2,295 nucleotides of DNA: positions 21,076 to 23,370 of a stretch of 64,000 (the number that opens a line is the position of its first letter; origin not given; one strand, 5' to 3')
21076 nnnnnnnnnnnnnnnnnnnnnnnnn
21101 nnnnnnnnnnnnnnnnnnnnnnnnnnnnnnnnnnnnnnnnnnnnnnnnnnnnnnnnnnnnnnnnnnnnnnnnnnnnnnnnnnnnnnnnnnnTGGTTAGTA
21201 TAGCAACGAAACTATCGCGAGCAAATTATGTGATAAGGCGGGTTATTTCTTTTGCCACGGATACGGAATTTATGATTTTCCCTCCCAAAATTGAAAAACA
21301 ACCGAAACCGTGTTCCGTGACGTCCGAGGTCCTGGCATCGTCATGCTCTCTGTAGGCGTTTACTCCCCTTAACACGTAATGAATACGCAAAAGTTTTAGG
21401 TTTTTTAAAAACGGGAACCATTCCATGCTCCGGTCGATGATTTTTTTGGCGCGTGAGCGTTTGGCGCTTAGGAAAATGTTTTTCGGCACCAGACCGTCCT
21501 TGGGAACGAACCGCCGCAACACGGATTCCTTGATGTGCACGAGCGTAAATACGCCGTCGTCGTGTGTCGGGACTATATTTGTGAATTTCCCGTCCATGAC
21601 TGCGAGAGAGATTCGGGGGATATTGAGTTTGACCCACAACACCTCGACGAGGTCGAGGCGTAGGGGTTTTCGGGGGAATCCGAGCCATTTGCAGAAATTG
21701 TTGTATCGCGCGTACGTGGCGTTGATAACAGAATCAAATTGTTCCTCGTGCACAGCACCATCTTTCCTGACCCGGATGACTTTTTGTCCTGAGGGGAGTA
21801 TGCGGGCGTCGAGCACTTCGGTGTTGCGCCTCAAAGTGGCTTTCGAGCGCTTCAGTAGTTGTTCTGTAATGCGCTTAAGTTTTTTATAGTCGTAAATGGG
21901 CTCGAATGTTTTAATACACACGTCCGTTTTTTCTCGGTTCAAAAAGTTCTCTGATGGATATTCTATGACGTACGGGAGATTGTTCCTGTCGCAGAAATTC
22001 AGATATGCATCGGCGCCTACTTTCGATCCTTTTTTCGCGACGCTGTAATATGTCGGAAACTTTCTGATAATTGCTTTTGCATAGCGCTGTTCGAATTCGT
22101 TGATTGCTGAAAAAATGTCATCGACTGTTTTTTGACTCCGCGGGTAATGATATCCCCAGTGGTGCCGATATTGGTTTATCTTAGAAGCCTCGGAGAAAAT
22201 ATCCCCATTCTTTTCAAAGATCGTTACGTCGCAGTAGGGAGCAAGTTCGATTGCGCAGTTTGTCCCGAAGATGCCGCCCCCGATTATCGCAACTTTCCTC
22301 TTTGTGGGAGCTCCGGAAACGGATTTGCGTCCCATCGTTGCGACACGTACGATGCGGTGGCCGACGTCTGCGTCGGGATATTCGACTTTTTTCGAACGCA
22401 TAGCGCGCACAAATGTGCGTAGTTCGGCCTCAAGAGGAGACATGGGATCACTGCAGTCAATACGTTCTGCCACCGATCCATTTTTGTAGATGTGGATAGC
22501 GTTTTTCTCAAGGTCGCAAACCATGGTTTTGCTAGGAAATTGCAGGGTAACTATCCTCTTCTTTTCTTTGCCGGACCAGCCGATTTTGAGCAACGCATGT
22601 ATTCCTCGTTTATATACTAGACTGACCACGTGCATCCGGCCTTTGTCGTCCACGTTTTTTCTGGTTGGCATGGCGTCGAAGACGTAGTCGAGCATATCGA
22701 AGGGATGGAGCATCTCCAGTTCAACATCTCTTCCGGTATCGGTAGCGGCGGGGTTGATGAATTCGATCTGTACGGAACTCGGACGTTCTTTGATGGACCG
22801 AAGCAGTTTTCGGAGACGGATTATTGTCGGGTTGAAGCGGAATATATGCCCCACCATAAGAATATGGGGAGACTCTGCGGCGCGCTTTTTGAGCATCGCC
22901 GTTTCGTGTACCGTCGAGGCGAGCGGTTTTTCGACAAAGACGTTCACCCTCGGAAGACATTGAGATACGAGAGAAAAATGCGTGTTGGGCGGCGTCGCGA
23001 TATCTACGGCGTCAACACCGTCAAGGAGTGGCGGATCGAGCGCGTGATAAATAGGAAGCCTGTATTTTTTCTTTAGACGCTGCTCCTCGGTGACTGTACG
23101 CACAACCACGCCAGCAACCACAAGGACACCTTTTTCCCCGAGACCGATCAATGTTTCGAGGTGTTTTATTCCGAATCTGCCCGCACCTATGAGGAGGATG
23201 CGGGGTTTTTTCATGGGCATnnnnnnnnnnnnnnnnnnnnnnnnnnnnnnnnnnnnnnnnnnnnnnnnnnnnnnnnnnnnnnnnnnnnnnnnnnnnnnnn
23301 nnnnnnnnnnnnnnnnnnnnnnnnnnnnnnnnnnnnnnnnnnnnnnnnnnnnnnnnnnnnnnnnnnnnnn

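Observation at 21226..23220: Unusual 664-aa fusion of a Gfo/Idh/MocA NAD(P)-dehydrogenase with an FAD-dependent (DAO-like) oxidoreductase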

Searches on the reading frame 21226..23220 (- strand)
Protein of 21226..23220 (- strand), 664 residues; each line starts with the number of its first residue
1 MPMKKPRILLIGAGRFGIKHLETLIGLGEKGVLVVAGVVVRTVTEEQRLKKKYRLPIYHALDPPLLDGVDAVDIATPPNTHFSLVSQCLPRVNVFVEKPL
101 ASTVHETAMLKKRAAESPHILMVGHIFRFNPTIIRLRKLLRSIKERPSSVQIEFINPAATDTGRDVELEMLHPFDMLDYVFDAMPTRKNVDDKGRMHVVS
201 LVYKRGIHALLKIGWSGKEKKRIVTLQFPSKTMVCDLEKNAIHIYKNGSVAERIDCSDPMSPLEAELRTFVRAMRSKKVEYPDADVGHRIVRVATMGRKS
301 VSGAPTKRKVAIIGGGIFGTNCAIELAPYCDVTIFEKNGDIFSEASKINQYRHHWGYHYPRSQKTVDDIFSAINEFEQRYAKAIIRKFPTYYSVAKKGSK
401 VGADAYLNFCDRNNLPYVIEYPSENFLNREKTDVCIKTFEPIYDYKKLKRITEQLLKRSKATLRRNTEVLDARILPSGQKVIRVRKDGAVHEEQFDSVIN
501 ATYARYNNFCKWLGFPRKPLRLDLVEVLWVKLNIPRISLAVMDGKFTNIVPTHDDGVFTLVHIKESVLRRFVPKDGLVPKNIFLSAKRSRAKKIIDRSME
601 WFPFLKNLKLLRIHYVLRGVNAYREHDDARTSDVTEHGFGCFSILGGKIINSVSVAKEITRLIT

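Call 3: search_protein_families(library=pfam, proteins=[window:21226-23220:-], max_evalue=1)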
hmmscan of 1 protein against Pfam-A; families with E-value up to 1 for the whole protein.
window:21226-23220:- (664 aa): 10 families
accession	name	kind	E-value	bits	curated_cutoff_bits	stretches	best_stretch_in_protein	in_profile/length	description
PF01408.29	GFO_IDH_MocA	-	7.5e-18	65.8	24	1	7-125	2-120/120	Oxidoreductase family, NAD-binding Rossmann fold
PF01266.30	DAO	-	2.3e-12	47.5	27.9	1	309-556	1-264/353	FAD dependent oxidoreductase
PF13450.12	NAD_binding_8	-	5.7e-06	26.9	21.9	1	312-362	1-54/68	NAD(P)-binding Rossmann-like domain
PF02254.24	TrkA_N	-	0.00079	20.2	23.8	1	310-348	1-40/116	TrkA-N domain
PF07992.20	Pyr_redox_2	-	0.00087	19.2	26.1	1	305-345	142-185/291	Pyridine nucleotide-disulphide oxidoreductase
PF13241.12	NAD_binding_7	-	0.0021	19.1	22.1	1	3-77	5-70/104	Putative NAD(P)-binding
PF00070.33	Pyr_redox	-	0.0098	16.8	22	1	309-342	1-35/82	Pyridine nucleotide-disulphide oxidoreductase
PF01488.26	Shikimate_DH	-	0.088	13.3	24.3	0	3-54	10-57/138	Shikimate / quinate 5-dehydrogenase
PF01210.29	NAD_Gly3P_dh_N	-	0.14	12.6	23.1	1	309-355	1-45/158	NAD-dependent glycerol-3-phosphate dehydrogenase N-terminus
PF01262.27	AlaDh_PNT_C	-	0.15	11.9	23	1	301-346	20-68/214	Alanine dehydrogenase/PNT, C-terminal domain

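Call 4: search_protein_families(library=ncbifam, proteins=[window:21226-23220:-], max_evalue=1)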
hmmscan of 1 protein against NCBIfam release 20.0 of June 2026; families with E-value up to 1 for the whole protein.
window:21226-23220:- (664 aa): 22 families
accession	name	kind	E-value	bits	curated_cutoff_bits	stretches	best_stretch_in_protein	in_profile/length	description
NF040723.1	UDP-GlcNAcDh_Arch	equivalog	1.1e-23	84.3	450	1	7-300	2-300/302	UDP-N-acetylglucosamine 3-dehydrogenase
TIGR04380.1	myo_inos_iolG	equivalog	3.5e-12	45.8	355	1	7-144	3-141/330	inositol 2-dehydrogenase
NF008607.0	PRK11579.1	subfamily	3.3e-06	26.3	330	1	69-141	65-138/346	oxidoreductase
NF041392.1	XylDh_Gfo6_Halo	equivalog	1.7e-05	23.8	350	1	67-141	81-156/350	D-xylose 1-dehydrogenase Gfo6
NF033460.1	glycerol3P_ox_II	equivalog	2.7e-05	23.5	460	1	309-358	3-53/361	type 2 glycerol-3-phosphate oxidase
NF052479.1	LevoglcsnDh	equivalog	7.7e-05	21.5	650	1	68-140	73-146/386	levoglucosan dehydrogenase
NF058561.1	BT_2158_fam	equivalog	0.00023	19.9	750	1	58-116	86-145/487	glycoside 3-dehydrogenase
NF002481.1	PRK01747.1-2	equivalog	0.00039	19.4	600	1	306-346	237-278/611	bifunctional tRNA (5-methylaminomethyl-2-thiouridine)(34)-methyltransferase MnmC2/FAD-dependent 5-carboxymethylaminomethyl-2-thiouridine(34)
NF005560.0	PRK07233.1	equivalog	0.00092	18.1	252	1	309-344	2-38/435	hypothetical protein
NF052679.1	InsChiInosDhIolG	equivalog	0.011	14.8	540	1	10-161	7-162/343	bifunctional inositol 2-dehydrogenase/D-chiro-inositol 1-dehydrogenase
TIGR03197.1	MnmC_Cterm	equivalog_domain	0.017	14.2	174.2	1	309-350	1-43/400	FAD-dependent 5-carboxymethylaminomethyl-2-thiouridine(34) oxidoreductase MnmC1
NF045663.1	diclust_near_Sec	equivalog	0.024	12.7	530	1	295-348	94-148/759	pyridine nucleotide-disulfide oxidoreductase/dicluster-binding protein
NF011213.0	PRK14620.1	equivalog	0.03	13.5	478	1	309-390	2-81/326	NAD(P)H-dependent glycerol-3-phosphate dehydrogenase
TIGR02352.1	thiamin_ThiO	equivalog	0.034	13.2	250.8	1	310-347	1-38/351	glycine oxidase ThiO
NF045599.1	bili_reduct_long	exception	0.037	12.2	750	1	306-346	503-544/641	bilirubin reductase, long form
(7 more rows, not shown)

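Call 7: find_homologous_proteins(query=window:21226-23220:-)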
Query window:21226-23220:- (664 aa): 436 proteins with E <= 0.001 among 8000 candidates; the best 120 are listed.
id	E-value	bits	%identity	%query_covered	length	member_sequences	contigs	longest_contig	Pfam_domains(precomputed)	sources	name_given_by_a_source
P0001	0.0e+0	1518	100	100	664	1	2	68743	PF01408.29,PF01266.31,PF13450.13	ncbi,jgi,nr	ncbi:FAD-dependent oxidoreductase [Candidatus Parcubacteria bacterium]|nr:MAG: FAD-dependent oxidore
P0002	5.6e-290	982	63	100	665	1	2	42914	PF01408.29,PF01266.31,PF07992.21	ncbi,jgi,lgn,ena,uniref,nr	ncbi:MAG TPA: FAD-dependent oxidoreductase [Candidatus Jorgensenbacteria bacterium]|uniref:FAD depen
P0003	3.2e-279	946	61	100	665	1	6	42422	PF01408.29,PF01266.31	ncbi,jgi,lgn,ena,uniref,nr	ncbi:MAG: hypothetical protein COW88_00880 [Candidatus Lloydbacteria bacterium CG22_combo_CG10-13_8_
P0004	6.8e-275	932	61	100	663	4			PF01408.29,PF01266.31,PF07992.21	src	-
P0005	7.5e-274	928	60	99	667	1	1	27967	PF01408.29,PF01266.31,PF13450.13,PF02254.25,PF07992.21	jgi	jgi:predicted dehydrogenase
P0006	1.1e-273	928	58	100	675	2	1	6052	PF01408.29,PF01266.31,PF07992.21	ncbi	-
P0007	1.0e-266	905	59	100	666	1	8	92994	PF01408.29,PF01266.31,PF13450.13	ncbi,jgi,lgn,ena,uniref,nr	ncbi:MAG: hypothetical protein UY74_C0018G0002 [Candidatus Kaiserbacteria bacterium GW2011_GWC2_52_8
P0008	6.3e-265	899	59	99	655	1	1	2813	PF01408.29,PF01266.31,PF13450.13,PF07992.21,PF00070.34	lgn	-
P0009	9.7e-263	892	59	100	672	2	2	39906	PF01408.29,PF01266.31,PF13450.13,PF07992.21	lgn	-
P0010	2.0e-258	877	58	100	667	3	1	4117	PF01408.29,PF01266.31,PF13450.13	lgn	-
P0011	2.0e-258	877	59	99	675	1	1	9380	PF01408.29,PF01266.31,PF13450.13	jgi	jgi:predicted dehydrogenase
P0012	2.9e-258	877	57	100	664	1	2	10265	PF01408.29,PF01266.31,PF13450.13,PF07992.21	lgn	-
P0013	2.0e-245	834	56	100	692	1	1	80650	PF01408.29,PF01266.31,PF13450.13,PF07992.21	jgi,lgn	jgi:predicted dehydrogenase/glycine/D-amino acid oxidase-like deaminating enzyme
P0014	1.7e-240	818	54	100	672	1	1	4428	PF01408.29,PF01266.31,PF00070.34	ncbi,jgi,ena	jgi:hypothetical protein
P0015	2.2e-237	808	55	98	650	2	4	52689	PF01408.29,PF01266.31,PF13450.13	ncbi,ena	-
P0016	3.2e-232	791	55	99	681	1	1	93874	PF01408.29,PF01266.31,PF13450.13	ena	-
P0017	4.2e-230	784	54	99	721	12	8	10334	PF01408.29,PF01266.31,PF13450.13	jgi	jgi:predicted dehydrogenase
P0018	1.1e-228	779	53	100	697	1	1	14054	PF01408.29,PF01266.31,PF13450.13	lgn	-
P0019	4.1e-228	777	53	100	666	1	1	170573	PF01408.29,PF01266.31,PF13450.13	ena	-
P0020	5.3e-227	774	53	99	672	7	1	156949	PF01408.29,PF01266.31,PF13450.13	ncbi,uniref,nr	ncbi:FAD-dependent oxidoreductase [Mycobacterium sp. IS-1264]|uniref:FAD-dependent oxidoreductase n=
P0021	6.5e-225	767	52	100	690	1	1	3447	PF01408.29,PF01266.31,PF07992.21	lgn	-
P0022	4.5e-224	764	52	100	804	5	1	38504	PF01408.29,PF01266.31,PF13450.13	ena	-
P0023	6.9e-216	737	52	96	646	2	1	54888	PF01408.29,PF01266.31,PF13450.13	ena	-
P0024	4.3e-214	731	51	99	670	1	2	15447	PF01408.29,PF01266.31,PF13450.13,PF07992.21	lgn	-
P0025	4.4e-212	724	51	99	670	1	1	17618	PF01408.29,PF01266.31,PF13450.13,PF07992.21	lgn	-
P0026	2.1e-211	722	50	99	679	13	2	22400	PF01408.29,PF01266.31,PF13450.13,PF07992.21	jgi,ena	-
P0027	2.4e-211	722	51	99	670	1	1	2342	PF01408.29,PF01266.31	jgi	jgi:predicted dehydrogenase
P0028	1.5e-210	719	51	100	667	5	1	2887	PF01408.29,PF01266.31,PF13450.13,PF07992.21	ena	-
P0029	2.9e-209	715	50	99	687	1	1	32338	PF01408.29,PF01266.31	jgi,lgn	jgi:D-amino-acid oxidase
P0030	7.1e-209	714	50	100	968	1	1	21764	PF01408.29,PF01266.31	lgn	-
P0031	8.6e-209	713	50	99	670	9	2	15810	PF01408.29,PF01266.31,PF07992.21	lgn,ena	-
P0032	3.9e-208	711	49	99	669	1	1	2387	PF01408.29,PF01266.31,PF13450.13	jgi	-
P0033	1.5e-207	709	50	99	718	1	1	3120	PF01408.29,PF01266.31,PF07992.21,PF00070.34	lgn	-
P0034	3.0e-207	708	48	99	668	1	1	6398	PF01408.29,PF01266.31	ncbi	-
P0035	2.3e-206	705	50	99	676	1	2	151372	PF01408.29,PF01266.31,PF07992.21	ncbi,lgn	ncbi:MAG: FAD-dependent oxidoreductase [Minisyncoccia bacterium]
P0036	2.4e-206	705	48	100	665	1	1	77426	PF01408.29,PF01266.31,PF13450.13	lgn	-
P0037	8.4e-206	704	50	98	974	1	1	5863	PF01408.29,PF01266.31,PF07992.21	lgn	-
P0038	3.4e-204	698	48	99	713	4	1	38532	PF01408.29,PF01266.31,PF13450.13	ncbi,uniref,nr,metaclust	ncbi:hypothetical protein A2704_04640 [Candidatus Kaiserbacteria bacterium RIFCSPHIGHO2_01_FULL_54_3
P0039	4.6e-204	698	49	100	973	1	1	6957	PF01408.29,PF01266.31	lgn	-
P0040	1.4e-202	693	48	99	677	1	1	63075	PF01408.29,PF01266.31,PF13450.13,PF07992.21,PF00070.34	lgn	-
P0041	1.4e-202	693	50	98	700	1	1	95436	PF01408.29,PF01266.31,PF13450.13,PF07992.21,PF00070.34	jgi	jgi:predicted dehydrogenase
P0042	1.5e-201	689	47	99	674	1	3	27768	PF01408.29,PF01266.31,PF13450.13,PF07992.21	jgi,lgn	-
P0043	5.0e-201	688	48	99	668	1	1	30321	PF01408.29,PF01266.31,PF13450.13,PF07992.21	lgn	-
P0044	1.1e-200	687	48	99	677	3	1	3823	PF01408.29,PF01266.31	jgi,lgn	-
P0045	3.7e-199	682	48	99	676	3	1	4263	PF01408.29,PF01266.31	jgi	jgi:predicted dehydrogenase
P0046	5.0e-199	681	47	99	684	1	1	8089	PF01408.29,PF01266.31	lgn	-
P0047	5.3e-199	681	48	99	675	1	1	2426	PF01408.29,PF01266.31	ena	-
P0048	7.0e-199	681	47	99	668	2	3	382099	PF01408.29,PF01266.31,PF07992.21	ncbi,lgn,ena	ncbi:MAG: FAD-dependent oxidoreductase [Nanoarchaeota archaeon]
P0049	7.7e-199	681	48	100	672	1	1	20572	PF01408.29,PF01266.31,PF13450.13,PF07992.21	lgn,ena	-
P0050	1.8e-198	679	48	99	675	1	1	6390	PF01408.29,PF01266.31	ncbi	-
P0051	4.0e-198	678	48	100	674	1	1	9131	PF01408.29,PF01266.31,PF13450.13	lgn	-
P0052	7.1e-198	677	47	99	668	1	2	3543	PF01408.29,PF01266.31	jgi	-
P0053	1.5e-197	676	47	98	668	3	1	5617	PF01408.29,PF01266.31,PF13450.13,PF02254.25,PF07992.21,PF01210.30,PF03807.24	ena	-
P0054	1.2e-195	670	47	98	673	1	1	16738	PF01408.29,PF01266.31,PF13450.13,PF07992.21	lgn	-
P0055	2.1e-193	663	48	100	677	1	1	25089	PF01408.29,PF01266.31,PF13450.13,PF07992.21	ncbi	-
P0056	3.3e-193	662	47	99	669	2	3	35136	PF01408.29,PF01266.31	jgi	jgi:predicted dehydrogenase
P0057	3.2e-192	659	47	99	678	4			PF01408.29,PF01266.31,PF07992.21,PF00070.34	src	-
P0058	5.3e-191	655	46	99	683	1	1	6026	PF01408.29,PF01266.31,PF13450.13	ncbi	-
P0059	4.4e-190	652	46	99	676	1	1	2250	PF01408.29,PF01266.31,PF03807.24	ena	-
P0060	6.5e-190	651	45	99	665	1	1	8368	PF01408.29,PF01266.31,PF13450.13,PF07992.21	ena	-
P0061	4.4e-184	632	46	99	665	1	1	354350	PF01408.29,PF01266.31,PF13450.13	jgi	jgi:RNase P protein component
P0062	4.0e-183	629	46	99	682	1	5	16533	PF01408.29,PF01266.31,PF07992.21,PF00070.34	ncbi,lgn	-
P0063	3.5e-180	619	46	99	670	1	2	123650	PF01408.29,PF01266.31,PF07992.21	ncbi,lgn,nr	ncbi:MAG TPA: FAD-dependent oxidoreductase [Candidatus Paceibacterota bacterium]|nr:FAD-dependent ox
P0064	7.1e-177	608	45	99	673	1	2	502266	PF01408.29,PF01266.31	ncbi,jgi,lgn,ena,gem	-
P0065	8.8e-176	604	44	98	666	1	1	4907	PF01408.29,PF01266.31,PF13450.13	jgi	jgi:predicted dehydrogenase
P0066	6.4e-175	601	44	98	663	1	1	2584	PF01408.29,PF01266.31,PF13450.13,PF01488.27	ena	-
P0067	1.1e-171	591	43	99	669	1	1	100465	PF01408.29,PF01266.31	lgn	-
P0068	2.7e-169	583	45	90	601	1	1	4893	PF01408.29,PF01266.31,PF13450.13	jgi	jgi:hypothetical protein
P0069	1.8e-168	580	45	98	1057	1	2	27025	PF01408.29,PF01266.31,PF00534.27,PF13477.13,PF13450.13,PF13579.13,PF13524.13,PF13439.13,PF20706.4,PF13692.13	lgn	-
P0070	8.2e-167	575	43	99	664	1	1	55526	PF01408.29,PF01266.31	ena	-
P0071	9.9e-165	568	43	99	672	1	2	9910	PF01408.29,PF01266.31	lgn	-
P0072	3.2e-164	566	43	99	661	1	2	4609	PF01408.29,PF01266.31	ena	-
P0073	2.6e-163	563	43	100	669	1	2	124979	PF01408.29,PF01266.31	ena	-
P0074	7.8e-163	562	42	99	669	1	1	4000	PF01408.29,PF01266.31,PF07992.21,PF00070.34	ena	-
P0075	1.2e-161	558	42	99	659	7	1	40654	PF01408.29,PF01266.31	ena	-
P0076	5.9e-161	555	41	98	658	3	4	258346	PF01408.29,PF01266.31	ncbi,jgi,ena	-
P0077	2.4e-160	553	42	99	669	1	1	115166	PF01408.29,PF01266.31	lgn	-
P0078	4.9e-160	552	41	99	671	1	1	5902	PF01408.29,PF01266.31,PF13450.13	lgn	-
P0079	2.9e-159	550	41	99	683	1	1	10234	PF01408.29,PF01266.31,PF13450.13,PF07992.21,PF00070.34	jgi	jgi:predicted dehydrogenase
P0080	3.7e-159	549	41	99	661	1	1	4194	PF01408.29,PF01266.31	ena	-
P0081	4.0e-159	549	42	100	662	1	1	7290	PF01408.29,PF01266.31,PF13450.13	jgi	jgi:predicted dehydrogenase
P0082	1.6e-158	547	41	99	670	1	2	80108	PF01408.29,PF01266.31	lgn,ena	-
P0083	3.3e-158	546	43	99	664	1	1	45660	PF01408.29,PF01266.31,PF13450.13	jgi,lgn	jgi:predicted dehydrogenase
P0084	3.0e-157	543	41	99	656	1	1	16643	PF01408.29,PF01266.31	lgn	-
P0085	7.3e-157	542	41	99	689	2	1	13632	PF01408.29,PF01266.31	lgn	-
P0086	8.2e-157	542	41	99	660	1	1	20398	PF01408.29,PF01266.31,PF07992.21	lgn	-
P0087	1.2e-156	541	41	100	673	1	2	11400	PF01408.29,PF01266.31,PF01488.27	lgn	-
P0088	5.2e-156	539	42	99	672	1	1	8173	PF01408.29,PF01266.31,PF07992.21,PF00070.34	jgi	-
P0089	7.9e-156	538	42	99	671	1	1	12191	PF01408.29,PF01266.31,PF07992.21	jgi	jgi:predicted dehydrogenase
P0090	1.1e-155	538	41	98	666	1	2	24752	PF01408.29,PF01266.31,PF13450.13,PF07992.21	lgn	-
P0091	9.1e-155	535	40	99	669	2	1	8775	PF01408.29,PF01266.31,PF13450.13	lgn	-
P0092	7.4e-154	532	39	100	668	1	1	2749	PF01408.29,PF01266.31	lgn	-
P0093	7.7e-154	532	41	99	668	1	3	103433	PF01408.29,PF01266.31,PF13450.13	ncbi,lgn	-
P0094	4.5e-153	529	42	92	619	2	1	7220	PF01408.29,PF01266.31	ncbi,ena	-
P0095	1.7e-152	527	40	99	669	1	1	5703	PF01408.29,PF01266.31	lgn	-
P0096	1.9e-152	527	40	99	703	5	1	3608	PF01408.29,PF01266.31,PF13450.13,PF07992.21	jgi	-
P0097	2.1e-152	527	41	98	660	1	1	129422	PF01408.29,PF01266.31,PF13450.13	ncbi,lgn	-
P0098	2.9e-152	527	42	99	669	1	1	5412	PF01408.29,PF01266.31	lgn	-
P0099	2.4e-151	524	40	99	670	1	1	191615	PF01408.29,PF01266.31,PF13450.13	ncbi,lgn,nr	ncbi:MAG: FAD-dependent oxidoreductase [bacterium]|nr:FAD-dependent oxidoreductase [bacterium]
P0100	4.2e-151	523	40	100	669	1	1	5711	PF01408.29,PF01266.31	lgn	-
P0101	6.5e-151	522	41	98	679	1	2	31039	PF01408.29,PF01266.31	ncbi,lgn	ncbi:MAG: FAD-dependent oxidoreductase [Candidatus Paceibacterota bacterium]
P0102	3.4e-150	520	39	99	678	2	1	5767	PF01408.29,PF01266.31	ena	-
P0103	5.1e-150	519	42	99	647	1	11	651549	PF01408.29,PF01266.31,PF13450.13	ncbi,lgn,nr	ncbi:MAG: FAD-dependent oxidoreductase [Candidatus Giovannonibacteria bacterium]|nr:MAG: FAD-depende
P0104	5.6e-150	519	41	99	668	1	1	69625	PF01408.29,PF01266.31,PF13450.13,PF02254.25,PF07992.21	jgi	jgi:hypothetical protein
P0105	6.7e-150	519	40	99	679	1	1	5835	PF01408.29,PF01266.31,PF13450.13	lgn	-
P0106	1.1e-149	518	41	99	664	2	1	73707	PF01408.29,PF01266.31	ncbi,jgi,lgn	ncbi:MAG: FAD-dependent oxidoreductase [Candidatus Taylorbacteria bacterium]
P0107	1.3e-149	518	42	99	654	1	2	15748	PF01408.29,PF01266.31,PF13450.13,PF07992.21,PF03807.24,PF01488.27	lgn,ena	-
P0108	3.1e-149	517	40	100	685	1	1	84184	PF01408.29,PF01266.31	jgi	jgi:predicted dehydrogenase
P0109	4.2e-149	516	39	100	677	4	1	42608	PF01408.29,PF01266.31,PF07992.21,PF00070.34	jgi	-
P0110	5.4e-149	516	38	100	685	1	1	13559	PF01408.29,PF01266.31,PF13450.13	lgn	-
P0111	5.7e-149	516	40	100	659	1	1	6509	PF01408.29,PF01266.31,PF07992.21,PF03807.24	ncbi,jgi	-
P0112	9.5e-149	515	39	100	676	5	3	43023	PF01408.29,PF01266.31,PF13450.13,PF07992.21,PF00070.34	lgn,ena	-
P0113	1.3e-148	515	39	99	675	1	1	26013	PF01408.29,PF01266.31,PF13450.13,PF01210.30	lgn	-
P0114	3.6e-148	513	40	99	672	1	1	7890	PF01408.29,PF01266.31,PF07992.21,PF00070.34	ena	-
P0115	8.6e-148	512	40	100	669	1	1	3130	PF01408.29,PF01266.31,PF07992.21,PF00070.34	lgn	-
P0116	1.4e-147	511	42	99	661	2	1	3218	PF01408.29,PF01266.31,PF13450.13,PF07992.21,PF00070.34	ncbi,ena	-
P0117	1.9e-147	511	40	99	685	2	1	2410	PF01408.29,PF01266.31,PF13450.13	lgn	-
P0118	2.1e-147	511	41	99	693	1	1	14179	PF01408.29,PF01266.31,PF02254.25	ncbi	-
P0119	3.2e-147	510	40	99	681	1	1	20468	PF01408.29,PF01266.31,PF07992.21,PF00070.34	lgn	-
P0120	7.0e-147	509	38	100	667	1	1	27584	PF01408.29,PF01266.31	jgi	-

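Call 9: search_solved_structures(query=window:21226-23220:-, max_evalue=0.01, show_alignments=0)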
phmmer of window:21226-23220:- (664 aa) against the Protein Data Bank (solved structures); distinct sequences matched with E-value up to 0.01: 28.
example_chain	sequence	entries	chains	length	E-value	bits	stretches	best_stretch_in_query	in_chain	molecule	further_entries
7bvj_A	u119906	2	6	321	2e-12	49.7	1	14-301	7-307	Oxidoreductase, NAD-binding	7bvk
9azo_A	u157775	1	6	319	5.6e-09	38.3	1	5-138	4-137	PmdC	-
3ezy_A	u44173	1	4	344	2.6e-07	32.8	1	7-181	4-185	Dehydrogenase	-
8w9s_A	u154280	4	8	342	4.9e-07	31.8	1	5-142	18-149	NADH-dependent dihydrogenase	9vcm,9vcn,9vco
3v5n_A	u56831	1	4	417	3e-06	29.3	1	64-141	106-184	Oxidoreductase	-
4hkt_A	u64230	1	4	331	2.7e-05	26.1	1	7-142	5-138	Inositol 2-dehydrogenase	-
3m2t_A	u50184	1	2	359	3.7e-05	25.6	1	63-147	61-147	Probable dehydrogenase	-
1tlt_A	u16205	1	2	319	8e-05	24.5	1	2-140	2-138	PUTATIVE OXIDOREDUCTASE (VIRULENCE FACTOR mviM HOMOLOG)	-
3c1a_A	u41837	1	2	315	0.00018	23.4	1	7-143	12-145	Putative oxidoreductase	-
3euw_A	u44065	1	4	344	0.00025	22.9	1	7-137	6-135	Myo-inositol dehydrogenase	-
3gdo_A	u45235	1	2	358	0.00062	21.6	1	55-141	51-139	Uncharacterized oxidoreductase yvaA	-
3gfg_A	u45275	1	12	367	0.00065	21.5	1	55-141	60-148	Uncharacterized oxidoreductase yvaA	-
7d5m_A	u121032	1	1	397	0.00066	21.5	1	64-129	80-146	Oxidoreductase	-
7d5n_A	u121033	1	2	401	0.00067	21.5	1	64-129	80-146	Oxidoreductase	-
6jw6_A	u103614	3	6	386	0.00069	21.4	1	7-157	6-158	Dehydrogenase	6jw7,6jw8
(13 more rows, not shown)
